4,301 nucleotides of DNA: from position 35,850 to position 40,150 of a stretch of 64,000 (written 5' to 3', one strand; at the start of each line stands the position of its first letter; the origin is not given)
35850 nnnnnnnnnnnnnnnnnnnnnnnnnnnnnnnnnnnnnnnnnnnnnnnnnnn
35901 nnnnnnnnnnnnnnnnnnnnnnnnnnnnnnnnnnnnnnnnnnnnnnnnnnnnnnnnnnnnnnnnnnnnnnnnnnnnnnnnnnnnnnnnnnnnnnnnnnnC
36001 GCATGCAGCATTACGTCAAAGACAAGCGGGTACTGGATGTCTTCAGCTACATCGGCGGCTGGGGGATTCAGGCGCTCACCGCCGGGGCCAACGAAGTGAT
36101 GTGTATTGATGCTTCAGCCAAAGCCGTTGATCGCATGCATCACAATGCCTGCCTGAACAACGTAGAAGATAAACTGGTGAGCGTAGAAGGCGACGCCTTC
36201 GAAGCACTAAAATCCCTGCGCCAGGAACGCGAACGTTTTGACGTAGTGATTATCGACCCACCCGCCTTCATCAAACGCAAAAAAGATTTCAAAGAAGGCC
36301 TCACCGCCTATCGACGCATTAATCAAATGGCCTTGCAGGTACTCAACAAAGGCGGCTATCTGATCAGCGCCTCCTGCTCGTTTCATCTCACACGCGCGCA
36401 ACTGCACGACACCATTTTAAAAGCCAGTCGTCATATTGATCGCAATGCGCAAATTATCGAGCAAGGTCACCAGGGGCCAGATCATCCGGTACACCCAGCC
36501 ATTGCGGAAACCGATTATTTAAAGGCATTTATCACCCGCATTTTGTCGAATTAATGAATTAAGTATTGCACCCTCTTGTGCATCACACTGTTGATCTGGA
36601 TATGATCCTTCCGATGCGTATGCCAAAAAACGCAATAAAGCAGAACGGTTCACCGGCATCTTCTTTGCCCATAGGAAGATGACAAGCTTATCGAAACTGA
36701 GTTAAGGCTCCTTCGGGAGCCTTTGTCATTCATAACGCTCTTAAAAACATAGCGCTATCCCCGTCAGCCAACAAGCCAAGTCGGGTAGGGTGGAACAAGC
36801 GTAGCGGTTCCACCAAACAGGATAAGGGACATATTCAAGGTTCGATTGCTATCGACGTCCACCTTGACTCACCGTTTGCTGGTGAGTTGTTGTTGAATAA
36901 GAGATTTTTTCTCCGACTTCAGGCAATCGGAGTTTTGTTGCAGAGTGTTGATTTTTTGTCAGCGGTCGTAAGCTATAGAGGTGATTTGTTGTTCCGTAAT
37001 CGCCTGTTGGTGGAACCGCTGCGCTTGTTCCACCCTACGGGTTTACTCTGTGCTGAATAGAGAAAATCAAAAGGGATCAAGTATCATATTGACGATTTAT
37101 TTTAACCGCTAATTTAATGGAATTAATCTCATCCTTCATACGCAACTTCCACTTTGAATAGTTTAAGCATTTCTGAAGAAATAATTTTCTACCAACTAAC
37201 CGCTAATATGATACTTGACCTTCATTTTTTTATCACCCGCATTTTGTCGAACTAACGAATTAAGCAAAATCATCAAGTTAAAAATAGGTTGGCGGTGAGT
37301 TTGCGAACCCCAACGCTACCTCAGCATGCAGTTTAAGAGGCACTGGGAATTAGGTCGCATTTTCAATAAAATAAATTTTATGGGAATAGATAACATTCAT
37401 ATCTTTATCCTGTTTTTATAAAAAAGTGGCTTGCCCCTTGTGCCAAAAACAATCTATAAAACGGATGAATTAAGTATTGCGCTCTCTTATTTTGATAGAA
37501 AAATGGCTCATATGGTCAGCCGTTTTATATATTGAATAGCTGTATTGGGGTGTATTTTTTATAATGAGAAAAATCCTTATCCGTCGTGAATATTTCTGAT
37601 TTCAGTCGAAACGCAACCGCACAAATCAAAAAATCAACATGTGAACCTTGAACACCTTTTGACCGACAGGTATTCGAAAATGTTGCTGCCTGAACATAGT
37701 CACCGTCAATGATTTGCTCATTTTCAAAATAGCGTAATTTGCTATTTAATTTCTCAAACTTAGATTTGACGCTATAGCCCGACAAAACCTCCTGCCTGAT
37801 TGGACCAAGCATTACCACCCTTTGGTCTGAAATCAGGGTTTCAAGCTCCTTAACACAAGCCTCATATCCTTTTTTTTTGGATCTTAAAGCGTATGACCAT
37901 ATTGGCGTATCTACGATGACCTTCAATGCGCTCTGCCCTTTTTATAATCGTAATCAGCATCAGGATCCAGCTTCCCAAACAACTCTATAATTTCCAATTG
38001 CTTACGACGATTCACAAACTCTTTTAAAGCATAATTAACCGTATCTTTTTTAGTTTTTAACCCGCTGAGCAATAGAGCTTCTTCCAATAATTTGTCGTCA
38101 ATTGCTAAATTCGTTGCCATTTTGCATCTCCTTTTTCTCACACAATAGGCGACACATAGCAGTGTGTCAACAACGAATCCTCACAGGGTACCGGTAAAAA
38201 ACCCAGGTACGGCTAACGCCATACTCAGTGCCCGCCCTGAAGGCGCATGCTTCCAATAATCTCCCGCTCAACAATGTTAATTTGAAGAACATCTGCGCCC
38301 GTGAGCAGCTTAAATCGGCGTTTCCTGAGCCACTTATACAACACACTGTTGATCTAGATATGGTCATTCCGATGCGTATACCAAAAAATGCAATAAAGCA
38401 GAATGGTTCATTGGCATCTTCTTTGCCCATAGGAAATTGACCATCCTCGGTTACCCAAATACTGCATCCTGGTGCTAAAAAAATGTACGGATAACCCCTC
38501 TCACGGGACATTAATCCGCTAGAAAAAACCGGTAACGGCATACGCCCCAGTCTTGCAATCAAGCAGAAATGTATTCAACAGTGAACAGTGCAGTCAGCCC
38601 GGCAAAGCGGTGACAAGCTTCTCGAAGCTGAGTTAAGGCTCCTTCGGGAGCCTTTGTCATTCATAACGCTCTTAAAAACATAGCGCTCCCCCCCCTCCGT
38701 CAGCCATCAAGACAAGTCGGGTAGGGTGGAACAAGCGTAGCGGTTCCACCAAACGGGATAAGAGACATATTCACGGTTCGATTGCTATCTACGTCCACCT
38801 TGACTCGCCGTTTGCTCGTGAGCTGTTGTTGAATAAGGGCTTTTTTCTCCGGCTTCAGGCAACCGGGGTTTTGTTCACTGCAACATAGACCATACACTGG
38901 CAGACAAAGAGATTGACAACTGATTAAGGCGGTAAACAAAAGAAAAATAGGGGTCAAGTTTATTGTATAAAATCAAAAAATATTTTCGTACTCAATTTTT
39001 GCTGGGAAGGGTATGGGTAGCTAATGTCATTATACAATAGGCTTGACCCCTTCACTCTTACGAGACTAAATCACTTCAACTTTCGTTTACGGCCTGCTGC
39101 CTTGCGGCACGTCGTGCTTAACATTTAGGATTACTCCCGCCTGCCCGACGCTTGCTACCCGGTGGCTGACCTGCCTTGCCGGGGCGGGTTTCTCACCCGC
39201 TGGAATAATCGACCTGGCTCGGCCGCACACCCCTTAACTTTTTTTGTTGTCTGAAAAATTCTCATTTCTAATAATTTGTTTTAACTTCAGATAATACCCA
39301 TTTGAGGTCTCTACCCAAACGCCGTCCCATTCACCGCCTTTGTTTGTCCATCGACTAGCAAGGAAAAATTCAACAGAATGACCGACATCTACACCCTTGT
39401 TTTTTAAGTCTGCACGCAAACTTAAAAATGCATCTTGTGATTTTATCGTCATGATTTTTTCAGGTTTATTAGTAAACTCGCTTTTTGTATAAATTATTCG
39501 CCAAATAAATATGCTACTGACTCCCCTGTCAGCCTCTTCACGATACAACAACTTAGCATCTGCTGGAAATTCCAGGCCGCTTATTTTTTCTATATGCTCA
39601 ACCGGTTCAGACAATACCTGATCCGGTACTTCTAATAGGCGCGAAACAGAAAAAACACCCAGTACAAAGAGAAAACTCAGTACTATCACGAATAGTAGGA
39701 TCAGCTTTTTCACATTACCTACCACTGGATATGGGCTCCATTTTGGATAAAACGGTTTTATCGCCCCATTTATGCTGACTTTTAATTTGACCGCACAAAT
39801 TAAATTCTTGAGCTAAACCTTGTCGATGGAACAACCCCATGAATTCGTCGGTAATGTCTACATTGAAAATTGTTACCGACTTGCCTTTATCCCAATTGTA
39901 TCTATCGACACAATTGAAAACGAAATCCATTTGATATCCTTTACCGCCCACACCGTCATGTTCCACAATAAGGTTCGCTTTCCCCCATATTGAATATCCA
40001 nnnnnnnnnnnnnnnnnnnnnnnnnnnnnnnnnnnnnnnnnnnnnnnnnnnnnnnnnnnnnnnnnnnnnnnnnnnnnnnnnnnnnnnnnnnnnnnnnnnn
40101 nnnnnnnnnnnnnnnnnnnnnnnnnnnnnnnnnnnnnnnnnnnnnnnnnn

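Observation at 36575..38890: Duplicated ~300-bp structured non-coding element with a UUCG tetraloop hairpin and two terminator-like hairpins showing compensatory substitutions: candidate small RNA family or cassette-borne RNA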

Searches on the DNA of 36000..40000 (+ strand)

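Call 7: search_rna_families(source=window, start=36000, end=40000, threshold=evalue, max_evalue=5, show_alignments=3)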
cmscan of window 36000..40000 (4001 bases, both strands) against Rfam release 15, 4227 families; matches with E-value up to 5: 4.
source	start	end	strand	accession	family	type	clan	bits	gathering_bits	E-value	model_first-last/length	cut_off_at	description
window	39081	39202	-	RF02003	group-II-D1D4-4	Intron;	CL00102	54.1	49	2.4e-10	1-138/138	no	Group II catalytic intron D1-D4-4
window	39401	39502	-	RF02678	Hatchet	Gene; ribozyme;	-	20.7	51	1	35-127/133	no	Hatchet ribozyme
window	38794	38876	+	RF02837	anti-hemB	Gene; sRNA;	-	16.4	49.5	2.3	1-81/81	no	Burkholderia RNA 7 (anti-hemB)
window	39570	39670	-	RF02166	PVT1_3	Gene; lncRNA;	-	14.1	45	2.1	1-95/95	no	Pvt1 oncogene conserved region 3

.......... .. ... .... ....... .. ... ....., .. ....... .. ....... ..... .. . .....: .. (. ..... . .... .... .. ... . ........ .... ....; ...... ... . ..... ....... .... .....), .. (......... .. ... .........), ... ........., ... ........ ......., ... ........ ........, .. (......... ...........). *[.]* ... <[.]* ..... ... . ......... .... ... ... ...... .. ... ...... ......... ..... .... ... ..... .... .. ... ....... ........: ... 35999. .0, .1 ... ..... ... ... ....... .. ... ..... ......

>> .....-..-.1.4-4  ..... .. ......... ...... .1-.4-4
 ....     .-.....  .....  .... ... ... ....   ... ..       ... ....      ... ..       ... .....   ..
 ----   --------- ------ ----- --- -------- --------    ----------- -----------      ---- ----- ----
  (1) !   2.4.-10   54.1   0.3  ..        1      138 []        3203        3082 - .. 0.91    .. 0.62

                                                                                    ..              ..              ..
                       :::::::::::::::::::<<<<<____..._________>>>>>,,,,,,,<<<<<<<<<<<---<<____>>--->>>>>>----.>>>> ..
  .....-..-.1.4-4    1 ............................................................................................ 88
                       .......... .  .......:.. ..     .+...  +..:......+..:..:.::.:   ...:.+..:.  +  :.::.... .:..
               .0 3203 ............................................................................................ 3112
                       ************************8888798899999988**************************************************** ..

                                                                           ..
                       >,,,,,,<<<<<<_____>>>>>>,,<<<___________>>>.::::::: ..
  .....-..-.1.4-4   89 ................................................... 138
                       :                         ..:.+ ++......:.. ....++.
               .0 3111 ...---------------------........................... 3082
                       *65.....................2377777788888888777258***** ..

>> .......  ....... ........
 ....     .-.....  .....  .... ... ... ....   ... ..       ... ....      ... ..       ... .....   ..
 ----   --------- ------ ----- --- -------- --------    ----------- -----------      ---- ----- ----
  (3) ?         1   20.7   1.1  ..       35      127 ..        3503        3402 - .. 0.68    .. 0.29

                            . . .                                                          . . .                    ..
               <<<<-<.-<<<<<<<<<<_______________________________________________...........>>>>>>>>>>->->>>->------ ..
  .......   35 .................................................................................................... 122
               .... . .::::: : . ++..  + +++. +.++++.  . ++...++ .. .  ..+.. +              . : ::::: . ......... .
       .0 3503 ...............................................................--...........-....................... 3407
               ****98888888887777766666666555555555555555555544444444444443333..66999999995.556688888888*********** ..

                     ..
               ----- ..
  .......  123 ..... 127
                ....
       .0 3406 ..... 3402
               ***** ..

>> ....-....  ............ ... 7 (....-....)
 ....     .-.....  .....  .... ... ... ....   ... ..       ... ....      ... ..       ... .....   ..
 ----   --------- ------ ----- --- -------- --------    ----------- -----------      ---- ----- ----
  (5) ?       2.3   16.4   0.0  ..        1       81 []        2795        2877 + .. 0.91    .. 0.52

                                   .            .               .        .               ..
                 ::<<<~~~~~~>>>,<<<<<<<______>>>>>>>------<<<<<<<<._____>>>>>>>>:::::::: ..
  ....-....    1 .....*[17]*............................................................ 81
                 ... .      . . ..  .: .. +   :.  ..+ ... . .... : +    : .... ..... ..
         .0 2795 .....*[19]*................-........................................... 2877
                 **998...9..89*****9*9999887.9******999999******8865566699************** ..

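Call 43: search_dna_similar(query=window:38228-38932:+, collection=plasmids, mode=distant, max_evalue=0.001)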
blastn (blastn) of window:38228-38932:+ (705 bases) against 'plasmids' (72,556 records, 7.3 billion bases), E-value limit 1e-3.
No match.

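Call 44: search_dna_similar(query=window:38228-38932:+, collection=phages, mode=distant, max_evalue=0.001)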
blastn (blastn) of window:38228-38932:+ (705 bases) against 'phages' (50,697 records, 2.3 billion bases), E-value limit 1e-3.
No match.

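Call 69: search_with_rna_model(model_id=R1, sources=[L001, L002, L003, L004, L005, L006, L009, L010, L012, L014, L015, L016, L017, L018, L019, L020, L021, L022, L023, L024, L025, L026, L027, L037, L042, L028], max_evalue=0.01)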
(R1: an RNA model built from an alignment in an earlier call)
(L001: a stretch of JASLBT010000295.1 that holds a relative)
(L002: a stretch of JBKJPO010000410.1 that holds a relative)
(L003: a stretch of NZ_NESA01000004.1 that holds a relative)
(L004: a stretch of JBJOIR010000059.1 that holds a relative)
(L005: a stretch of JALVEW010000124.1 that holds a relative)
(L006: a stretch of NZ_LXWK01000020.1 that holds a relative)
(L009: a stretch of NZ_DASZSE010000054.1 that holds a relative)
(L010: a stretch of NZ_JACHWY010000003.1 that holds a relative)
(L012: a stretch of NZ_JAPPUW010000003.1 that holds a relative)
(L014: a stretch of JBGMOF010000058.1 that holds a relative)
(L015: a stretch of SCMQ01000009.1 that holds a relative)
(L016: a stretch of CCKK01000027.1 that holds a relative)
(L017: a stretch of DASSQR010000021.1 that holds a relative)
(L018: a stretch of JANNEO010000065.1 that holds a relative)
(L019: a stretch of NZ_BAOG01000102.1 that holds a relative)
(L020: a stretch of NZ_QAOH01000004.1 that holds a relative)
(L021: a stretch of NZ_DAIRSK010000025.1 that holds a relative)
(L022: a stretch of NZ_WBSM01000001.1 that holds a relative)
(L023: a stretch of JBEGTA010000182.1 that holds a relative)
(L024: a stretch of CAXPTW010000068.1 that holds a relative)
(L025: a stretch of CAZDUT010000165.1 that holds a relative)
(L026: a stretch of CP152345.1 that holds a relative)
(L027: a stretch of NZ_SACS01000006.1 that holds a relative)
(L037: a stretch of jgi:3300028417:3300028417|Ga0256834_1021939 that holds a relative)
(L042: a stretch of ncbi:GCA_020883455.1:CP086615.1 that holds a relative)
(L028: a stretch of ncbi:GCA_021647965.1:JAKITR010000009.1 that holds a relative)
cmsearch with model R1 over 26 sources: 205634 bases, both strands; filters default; matches with E-value up to 0.01: 25.
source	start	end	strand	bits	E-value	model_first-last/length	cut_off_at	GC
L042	5372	5508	-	109.4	4.8e-30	1-132/132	no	0.62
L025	6855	6981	+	86.4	2.7e-23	1-132/132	no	0.51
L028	13188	13310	+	59.3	2.4e-15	1-132/132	no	0.5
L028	11237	11379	+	30.8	5.3e-07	1-132/132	no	0.45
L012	3333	3442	-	30.1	8.5e-07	1-132/132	no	0.65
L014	6059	6188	-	27.5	4.9e-06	1-132/132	no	0.64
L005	3792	3931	+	25.9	1.5e-05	1-132/132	no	0.59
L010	4330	4412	-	25.6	1.7e-05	1-132/132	no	0.49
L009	6866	6981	-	25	2.7e-05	1-132/132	no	0.66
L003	5598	5686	+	23.3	8.4e-05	1-132/132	no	0.6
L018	6537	6635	+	22.1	0.00019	1-132/132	no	0.58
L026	1375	1483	-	21.7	0.00024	1-132/132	no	0.61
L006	2419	2530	+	21.7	0.00025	1-132/132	no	0.44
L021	3097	3226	-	21.5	0.00027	1-132/132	no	0.58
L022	7245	7331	+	21.5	0.00029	1-132/132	no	0.59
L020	7710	7829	-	20.6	0.00051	1-132/132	no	0.43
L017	4180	4329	+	20.4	0.00057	1-132/132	no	0.61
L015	6224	6338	-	19.4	0.0011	1-132/132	no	0.67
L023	6746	6855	-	18.9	0.0016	1-132/132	no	0.55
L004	2892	2999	-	17.9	0.0031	1-132/132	no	0.56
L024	1992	2088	-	17.6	0.004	1-132/132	no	0.6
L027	3203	3323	-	16.7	0.0072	1-132/132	no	0.47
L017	7316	7335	+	16.6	0.0075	103-122/132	no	0.6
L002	2466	2569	-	16.4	0.009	1-132/132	no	0.36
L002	2409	2505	+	16.4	0.009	1-132/132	no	0.32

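Call 102: search_with_rna_model(model_id=R1, sources=[L063, L064, L055, L056, L057], max_evalue=1)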
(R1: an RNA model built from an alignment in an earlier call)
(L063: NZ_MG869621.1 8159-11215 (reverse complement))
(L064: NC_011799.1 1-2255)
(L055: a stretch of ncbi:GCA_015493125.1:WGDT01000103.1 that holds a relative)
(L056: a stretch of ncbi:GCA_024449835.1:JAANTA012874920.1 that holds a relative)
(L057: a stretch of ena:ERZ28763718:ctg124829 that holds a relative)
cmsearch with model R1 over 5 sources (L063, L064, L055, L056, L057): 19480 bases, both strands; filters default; matches with E-value up to 1: 1.
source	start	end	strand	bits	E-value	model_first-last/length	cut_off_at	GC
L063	1577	1694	+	23.7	6.2e-06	1-132/132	no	0.56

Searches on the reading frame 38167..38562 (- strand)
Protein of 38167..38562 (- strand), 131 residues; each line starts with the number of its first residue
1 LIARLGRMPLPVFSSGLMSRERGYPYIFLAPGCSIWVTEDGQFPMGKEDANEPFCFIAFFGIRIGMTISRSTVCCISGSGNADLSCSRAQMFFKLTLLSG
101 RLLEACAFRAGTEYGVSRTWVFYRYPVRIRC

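Call 9: search_protein_families(library=pfam, proteins=[window:38167-38562:-], max_evalue=0.01)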
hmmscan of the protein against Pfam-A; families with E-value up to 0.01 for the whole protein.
window:38167-38562:- (131 aa): 0 families

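Call 10: search_protein_families(library=ncbifam, proteins=[window:38167-38562:-], max_evalue=0.01)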
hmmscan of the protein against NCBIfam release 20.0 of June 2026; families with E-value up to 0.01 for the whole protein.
window:38167-38562:- (131 aa): 0 families
